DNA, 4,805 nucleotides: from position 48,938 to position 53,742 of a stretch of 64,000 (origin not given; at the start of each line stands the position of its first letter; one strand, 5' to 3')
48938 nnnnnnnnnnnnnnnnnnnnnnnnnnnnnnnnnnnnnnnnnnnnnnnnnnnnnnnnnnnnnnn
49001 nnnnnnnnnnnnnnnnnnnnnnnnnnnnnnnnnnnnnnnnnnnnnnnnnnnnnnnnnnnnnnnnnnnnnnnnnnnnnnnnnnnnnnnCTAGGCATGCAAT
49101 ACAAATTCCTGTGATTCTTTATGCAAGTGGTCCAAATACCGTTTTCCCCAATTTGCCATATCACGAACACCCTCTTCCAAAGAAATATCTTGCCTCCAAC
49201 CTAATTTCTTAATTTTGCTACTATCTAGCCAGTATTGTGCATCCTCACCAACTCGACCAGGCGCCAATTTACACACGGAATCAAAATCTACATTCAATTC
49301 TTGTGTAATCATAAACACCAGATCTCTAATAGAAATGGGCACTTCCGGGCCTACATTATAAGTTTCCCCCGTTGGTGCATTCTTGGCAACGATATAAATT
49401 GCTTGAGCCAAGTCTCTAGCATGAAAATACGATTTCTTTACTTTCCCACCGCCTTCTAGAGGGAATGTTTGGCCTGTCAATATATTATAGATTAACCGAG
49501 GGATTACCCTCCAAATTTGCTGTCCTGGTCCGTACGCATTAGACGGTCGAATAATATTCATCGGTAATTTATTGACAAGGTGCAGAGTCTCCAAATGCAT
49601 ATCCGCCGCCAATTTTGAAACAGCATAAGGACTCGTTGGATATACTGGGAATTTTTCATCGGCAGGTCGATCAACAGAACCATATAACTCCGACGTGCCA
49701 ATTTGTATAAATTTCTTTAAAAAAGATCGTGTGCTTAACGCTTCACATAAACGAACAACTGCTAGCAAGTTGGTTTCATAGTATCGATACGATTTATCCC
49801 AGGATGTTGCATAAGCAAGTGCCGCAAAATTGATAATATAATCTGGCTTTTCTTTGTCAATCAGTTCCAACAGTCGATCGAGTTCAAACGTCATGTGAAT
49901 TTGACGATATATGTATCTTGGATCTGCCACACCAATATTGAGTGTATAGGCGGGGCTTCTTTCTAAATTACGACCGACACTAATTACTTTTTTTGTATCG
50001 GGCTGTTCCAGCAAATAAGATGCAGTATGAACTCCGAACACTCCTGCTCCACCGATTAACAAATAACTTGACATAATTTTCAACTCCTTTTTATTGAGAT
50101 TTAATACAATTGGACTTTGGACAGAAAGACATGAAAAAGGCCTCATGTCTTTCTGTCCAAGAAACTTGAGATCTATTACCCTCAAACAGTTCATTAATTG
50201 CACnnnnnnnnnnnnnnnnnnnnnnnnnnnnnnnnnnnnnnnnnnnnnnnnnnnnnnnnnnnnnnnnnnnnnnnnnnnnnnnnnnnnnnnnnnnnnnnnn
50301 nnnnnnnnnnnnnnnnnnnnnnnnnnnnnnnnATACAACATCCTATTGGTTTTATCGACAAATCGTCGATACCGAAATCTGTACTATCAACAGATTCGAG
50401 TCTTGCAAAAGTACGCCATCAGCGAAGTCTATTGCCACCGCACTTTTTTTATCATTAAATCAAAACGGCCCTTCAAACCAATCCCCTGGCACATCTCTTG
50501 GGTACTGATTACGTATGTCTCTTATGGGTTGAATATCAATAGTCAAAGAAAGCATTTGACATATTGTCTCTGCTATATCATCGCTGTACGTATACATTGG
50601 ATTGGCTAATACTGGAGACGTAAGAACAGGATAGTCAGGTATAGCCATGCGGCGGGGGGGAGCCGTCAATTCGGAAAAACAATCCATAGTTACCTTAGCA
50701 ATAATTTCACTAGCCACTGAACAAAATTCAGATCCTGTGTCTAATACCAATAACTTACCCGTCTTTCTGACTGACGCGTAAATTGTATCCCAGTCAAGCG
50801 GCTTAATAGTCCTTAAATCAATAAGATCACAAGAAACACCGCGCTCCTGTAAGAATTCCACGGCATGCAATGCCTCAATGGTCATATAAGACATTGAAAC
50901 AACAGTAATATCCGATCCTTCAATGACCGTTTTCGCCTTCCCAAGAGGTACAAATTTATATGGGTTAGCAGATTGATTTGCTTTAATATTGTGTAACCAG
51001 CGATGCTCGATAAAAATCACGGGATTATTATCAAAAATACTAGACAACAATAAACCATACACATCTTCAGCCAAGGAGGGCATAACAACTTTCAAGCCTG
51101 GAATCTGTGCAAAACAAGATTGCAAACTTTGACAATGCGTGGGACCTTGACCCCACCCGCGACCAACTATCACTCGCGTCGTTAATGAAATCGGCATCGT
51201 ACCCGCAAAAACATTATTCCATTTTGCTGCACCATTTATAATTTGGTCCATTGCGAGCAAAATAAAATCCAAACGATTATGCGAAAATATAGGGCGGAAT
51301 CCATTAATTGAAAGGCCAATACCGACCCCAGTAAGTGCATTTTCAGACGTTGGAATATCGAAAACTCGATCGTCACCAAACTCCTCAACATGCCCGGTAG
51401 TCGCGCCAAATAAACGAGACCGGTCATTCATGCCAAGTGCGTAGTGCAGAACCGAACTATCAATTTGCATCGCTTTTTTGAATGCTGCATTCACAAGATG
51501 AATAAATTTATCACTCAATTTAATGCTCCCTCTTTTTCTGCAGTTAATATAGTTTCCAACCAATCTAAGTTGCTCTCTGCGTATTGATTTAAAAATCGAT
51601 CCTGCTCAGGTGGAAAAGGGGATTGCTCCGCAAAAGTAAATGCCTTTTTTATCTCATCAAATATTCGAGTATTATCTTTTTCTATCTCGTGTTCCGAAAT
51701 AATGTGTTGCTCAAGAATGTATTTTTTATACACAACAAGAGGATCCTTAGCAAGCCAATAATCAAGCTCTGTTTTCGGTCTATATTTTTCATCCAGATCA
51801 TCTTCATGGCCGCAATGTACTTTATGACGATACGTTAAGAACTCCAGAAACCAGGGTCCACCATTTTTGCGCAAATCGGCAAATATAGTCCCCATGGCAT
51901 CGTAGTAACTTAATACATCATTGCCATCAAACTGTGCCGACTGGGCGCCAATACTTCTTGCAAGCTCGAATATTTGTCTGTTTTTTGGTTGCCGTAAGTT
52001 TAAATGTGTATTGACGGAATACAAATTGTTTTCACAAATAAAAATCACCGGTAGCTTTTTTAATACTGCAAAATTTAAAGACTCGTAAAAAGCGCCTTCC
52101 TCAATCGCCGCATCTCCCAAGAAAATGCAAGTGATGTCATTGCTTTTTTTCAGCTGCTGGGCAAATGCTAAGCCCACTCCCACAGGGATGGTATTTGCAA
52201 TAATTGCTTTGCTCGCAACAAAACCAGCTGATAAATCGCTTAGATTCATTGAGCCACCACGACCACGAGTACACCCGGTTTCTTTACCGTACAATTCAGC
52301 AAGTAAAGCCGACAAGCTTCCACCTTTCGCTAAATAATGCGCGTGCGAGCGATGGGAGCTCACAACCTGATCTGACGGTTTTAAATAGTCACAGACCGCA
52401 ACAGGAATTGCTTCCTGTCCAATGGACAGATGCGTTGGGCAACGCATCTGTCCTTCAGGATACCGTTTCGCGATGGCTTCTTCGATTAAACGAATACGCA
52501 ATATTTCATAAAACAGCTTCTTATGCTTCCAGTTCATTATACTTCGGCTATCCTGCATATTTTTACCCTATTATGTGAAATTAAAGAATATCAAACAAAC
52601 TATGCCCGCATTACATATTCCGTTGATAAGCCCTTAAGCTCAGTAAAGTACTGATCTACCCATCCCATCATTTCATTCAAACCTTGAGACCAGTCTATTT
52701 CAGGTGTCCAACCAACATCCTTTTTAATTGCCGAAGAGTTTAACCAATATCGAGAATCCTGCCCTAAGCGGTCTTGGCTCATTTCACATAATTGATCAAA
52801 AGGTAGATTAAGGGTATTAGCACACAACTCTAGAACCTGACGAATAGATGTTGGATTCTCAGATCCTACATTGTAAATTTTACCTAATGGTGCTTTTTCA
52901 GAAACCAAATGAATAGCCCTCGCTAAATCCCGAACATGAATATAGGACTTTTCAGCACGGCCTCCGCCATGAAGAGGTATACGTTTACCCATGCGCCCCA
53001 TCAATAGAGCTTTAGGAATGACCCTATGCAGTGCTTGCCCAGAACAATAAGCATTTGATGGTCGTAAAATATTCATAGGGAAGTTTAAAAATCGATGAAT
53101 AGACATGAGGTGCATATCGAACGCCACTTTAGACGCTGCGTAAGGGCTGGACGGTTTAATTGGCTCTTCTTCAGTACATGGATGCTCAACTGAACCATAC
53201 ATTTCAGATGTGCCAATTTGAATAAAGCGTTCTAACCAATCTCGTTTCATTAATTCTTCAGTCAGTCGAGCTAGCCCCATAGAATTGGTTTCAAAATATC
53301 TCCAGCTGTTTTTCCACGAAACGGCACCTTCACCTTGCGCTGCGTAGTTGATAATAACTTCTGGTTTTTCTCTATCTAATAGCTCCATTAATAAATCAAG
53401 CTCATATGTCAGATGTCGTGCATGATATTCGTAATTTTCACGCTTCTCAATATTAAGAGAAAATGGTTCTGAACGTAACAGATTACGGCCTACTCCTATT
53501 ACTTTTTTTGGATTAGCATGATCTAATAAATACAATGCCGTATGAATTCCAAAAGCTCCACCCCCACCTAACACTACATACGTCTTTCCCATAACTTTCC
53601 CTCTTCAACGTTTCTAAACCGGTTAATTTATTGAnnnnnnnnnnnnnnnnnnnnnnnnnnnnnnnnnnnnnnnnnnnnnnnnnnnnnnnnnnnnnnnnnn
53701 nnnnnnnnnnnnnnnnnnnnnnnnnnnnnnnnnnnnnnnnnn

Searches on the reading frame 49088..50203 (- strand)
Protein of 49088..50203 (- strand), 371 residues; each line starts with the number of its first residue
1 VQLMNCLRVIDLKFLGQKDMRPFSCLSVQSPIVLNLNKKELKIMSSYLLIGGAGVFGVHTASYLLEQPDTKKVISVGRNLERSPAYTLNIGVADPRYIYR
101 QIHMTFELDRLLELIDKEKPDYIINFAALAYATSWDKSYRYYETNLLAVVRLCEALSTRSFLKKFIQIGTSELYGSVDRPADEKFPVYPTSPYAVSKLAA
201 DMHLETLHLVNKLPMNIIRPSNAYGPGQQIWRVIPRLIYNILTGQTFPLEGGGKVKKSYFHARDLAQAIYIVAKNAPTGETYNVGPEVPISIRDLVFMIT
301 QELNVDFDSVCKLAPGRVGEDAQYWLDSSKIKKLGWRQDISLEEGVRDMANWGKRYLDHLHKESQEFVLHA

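Call 7: search_protein_families(library=pfam, proteins=[window:49088-50203:-], max_evalue=0.001)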
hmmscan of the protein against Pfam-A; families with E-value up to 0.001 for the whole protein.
window:49088-50203:- (371 aa): 3 families
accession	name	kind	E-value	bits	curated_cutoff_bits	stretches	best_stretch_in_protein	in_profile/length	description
PF16363.11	GDP_Man_Dehyd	-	9.5e-47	160.5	27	1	48-349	1-332/332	GDP-mannose 4,6 dehydratase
PF01370.27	Epimerase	-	3.2e-43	148.3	20.9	1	48-285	2-240/240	NAD dependent epimerase/dehydratase family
PF07993.18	NAD_binding_4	-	0.00032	20.4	20.1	0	121-225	90-209/258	Male sterility protein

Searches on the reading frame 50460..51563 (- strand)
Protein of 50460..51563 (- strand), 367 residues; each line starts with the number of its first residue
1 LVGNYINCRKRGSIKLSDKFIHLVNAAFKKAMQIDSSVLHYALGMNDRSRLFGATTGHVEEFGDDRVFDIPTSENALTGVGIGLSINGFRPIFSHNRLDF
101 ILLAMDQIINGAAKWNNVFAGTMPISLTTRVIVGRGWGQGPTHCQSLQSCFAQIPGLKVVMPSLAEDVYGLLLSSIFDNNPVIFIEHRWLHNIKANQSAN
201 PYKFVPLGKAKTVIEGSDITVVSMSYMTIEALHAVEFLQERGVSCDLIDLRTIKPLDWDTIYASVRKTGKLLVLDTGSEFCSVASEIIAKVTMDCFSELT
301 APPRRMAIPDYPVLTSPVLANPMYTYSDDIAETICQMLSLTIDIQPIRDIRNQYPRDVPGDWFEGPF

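Call 7: search_protein_families(library=pfam, proteins=[window:50460-51563:-], max_evalue=0.001)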
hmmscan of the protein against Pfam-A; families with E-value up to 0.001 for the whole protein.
window:50460-51563:- (367 aa): 2 families
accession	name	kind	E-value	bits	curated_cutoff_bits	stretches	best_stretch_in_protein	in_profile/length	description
PF02780.25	Transketolase_C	-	2.5e-29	102.1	25.9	1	208-316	1-109/124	Transketolase, C-terminal domain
PF02779.29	Transket_pyr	-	2.1e-19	70.3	27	1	26-189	11-170/174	Transketolase, pyrimidine binding domain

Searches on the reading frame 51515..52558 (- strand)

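Call 8: search_protein_families(library=pfam, proteins=[window:51515-52558:-], max_evalue=0.001)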
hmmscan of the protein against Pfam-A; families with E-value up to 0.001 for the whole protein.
window:51515-52558:- (347 aa): 2 families
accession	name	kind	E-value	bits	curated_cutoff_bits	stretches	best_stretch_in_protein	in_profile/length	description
PF00676.26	E1_dh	-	2.5e-58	197.9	22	1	21-316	5-297/300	Dehydrogenase E1 component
PF13292.11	DXP_synthase_N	-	7.8e-05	22.5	21.2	1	122-184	115-177/274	1-deoxy-D-xylulose-5-phosphate synthase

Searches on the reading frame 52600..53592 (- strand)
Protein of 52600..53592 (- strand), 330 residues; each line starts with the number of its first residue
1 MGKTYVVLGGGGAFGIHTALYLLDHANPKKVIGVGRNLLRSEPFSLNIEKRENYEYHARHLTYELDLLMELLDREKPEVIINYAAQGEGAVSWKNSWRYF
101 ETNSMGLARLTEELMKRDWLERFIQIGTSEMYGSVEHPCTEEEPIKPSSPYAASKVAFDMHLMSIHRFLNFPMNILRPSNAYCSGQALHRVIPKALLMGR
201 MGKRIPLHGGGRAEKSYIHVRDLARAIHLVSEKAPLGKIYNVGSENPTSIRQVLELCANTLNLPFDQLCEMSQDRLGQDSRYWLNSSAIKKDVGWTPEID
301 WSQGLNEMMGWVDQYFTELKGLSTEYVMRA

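Call 8: search_protein_families(library=pfam, proteins=[window:52600-53592:-], max_evalue=0.001)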
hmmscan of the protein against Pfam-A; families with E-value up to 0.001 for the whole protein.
window:52600-53592:- (330 aa): 2 families
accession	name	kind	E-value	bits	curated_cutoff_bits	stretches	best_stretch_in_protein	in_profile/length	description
PF16363.11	GDP_Man_Dehyd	-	9.5e-41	140.8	27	1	7-308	2-332/332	GDP-mannose 4,6 dehydratase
PF01370.27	Epimerase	-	2.9e-38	132.1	20.9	1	6-243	2-240/240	NAD dependent epimerase/dehydratase family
